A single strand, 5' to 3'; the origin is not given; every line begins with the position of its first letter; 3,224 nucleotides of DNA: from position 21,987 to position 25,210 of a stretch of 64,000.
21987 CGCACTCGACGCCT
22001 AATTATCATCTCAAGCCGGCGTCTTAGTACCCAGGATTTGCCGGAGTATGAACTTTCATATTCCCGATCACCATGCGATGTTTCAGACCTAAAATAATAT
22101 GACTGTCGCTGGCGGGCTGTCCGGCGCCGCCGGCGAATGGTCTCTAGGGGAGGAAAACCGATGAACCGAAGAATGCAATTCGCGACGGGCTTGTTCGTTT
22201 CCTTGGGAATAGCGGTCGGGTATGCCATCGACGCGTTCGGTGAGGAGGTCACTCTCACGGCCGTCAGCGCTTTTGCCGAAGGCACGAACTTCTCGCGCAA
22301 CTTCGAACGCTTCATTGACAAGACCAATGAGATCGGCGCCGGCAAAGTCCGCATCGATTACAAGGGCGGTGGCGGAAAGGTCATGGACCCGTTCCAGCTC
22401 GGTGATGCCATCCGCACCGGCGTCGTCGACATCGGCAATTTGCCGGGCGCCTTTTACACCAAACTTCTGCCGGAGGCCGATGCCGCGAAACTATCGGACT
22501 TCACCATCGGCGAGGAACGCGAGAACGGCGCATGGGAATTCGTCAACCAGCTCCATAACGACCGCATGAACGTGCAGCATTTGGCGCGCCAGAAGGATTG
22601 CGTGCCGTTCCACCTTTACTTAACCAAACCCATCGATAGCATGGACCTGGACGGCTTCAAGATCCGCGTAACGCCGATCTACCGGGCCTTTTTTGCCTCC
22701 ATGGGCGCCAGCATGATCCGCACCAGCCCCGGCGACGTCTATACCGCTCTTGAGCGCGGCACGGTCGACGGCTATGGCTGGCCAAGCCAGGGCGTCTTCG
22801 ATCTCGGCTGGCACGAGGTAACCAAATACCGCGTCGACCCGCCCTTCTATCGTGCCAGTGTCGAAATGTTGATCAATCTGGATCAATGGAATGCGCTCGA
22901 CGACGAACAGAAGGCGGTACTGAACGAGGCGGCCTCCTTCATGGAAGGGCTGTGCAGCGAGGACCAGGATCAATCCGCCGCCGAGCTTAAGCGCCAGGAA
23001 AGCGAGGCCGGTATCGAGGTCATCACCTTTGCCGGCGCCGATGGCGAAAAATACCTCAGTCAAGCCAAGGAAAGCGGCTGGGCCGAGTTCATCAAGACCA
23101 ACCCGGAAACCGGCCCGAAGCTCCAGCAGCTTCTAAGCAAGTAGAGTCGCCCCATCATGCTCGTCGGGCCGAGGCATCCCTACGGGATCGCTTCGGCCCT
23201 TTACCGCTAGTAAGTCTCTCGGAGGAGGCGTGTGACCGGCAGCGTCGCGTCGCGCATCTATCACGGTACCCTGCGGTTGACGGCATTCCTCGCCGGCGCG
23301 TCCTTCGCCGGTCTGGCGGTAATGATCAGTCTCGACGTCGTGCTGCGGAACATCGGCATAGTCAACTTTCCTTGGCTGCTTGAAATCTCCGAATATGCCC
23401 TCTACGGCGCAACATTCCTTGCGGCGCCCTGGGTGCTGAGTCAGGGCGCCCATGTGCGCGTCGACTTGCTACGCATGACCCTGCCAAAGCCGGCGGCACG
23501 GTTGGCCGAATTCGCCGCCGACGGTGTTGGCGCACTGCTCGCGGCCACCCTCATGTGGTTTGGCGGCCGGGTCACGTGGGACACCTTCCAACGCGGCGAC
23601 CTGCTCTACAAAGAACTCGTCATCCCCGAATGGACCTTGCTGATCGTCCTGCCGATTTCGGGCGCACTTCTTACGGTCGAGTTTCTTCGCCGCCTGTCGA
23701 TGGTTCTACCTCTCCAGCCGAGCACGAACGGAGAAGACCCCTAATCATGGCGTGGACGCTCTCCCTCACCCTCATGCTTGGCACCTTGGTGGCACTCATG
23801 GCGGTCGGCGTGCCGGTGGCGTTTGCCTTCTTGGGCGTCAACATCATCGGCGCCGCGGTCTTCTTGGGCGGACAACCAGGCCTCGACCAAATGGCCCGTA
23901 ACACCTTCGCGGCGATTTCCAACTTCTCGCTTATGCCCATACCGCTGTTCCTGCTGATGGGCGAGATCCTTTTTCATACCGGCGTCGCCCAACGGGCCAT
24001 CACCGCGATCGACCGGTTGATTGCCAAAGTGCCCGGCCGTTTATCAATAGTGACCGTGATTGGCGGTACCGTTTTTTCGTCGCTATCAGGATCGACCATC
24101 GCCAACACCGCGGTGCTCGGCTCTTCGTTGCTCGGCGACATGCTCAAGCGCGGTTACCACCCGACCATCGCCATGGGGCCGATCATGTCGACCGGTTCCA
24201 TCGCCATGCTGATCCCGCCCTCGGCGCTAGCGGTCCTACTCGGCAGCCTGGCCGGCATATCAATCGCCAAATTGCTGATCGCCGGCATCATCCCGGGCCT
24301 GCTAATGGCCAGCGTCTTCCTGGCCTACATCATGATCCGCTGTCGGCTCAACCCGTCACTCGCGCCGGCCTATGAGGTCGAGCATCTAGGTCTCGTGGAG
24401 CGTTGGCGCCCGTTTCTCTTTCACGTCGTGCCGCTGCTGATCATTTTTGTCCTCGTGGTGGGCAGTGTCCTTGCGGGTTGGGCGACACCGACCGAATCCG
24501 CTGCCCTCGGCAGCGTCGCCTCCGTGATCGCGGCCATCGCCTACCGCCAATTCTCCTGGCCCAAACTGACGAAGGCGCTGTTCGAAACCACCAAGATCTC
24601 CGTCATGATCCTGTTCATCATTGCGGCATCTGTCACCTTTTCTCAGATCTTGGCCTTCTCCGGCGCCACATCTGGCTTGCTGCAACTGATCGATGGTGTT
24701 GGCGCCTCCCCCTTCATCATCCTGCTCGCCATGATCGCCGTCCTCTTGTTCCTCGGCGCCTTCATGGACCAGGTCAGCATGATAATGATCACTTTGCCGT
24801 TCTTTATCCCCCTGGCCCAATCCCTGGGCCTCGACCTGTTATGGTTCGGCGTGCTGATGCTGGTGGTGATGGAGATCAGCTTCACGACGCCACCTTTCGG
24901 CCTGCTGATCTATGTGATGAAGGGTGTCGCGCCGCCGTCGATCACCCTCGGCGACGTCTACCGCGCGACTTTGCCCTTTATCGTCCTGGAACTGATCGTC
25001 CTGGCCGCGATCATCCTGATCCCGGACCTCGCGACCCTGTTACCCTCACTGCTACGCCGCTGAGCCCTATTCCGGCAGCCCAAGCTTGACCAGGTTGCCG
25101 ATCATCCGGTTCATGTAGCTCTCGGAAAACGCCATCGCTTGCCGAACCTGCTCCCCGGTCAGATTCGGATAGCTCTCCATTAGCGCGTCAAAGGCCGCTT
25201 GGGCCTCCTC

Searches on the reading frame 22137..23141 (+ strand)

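Call 89: search_protein_families(library=pfam, max_evalue=0.0001, proteins=[window:22137-23141:+])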
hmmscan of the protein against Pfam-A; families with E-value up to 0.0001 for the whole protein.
window:22137-23141:+ (335 aa): 1 family
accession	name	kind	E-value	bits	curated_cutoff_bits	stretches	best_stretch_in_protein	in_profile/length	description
PF03480.18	DctP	-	6e-26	91.8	23.4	1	47-317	6-281/286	Bacterial extracellular solute-binding protein, family 7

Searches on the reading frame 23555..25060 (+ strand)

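Call 89: search_protein_families(library=pfam, max_evalue=0.0001, proteins=[window:23555-25060:+])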
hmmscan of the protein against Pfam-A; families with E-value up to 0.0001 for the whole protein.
window:23555-25060:+ (502 aa): 1 family
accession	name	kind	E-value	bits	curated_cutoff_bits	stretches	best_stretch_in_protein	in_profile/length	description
PF06808.19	DctM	-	7.9e-78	262.5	23.8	1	75-491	1-412/413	Tripartite ATP-independent periplasmic transporter, DctM component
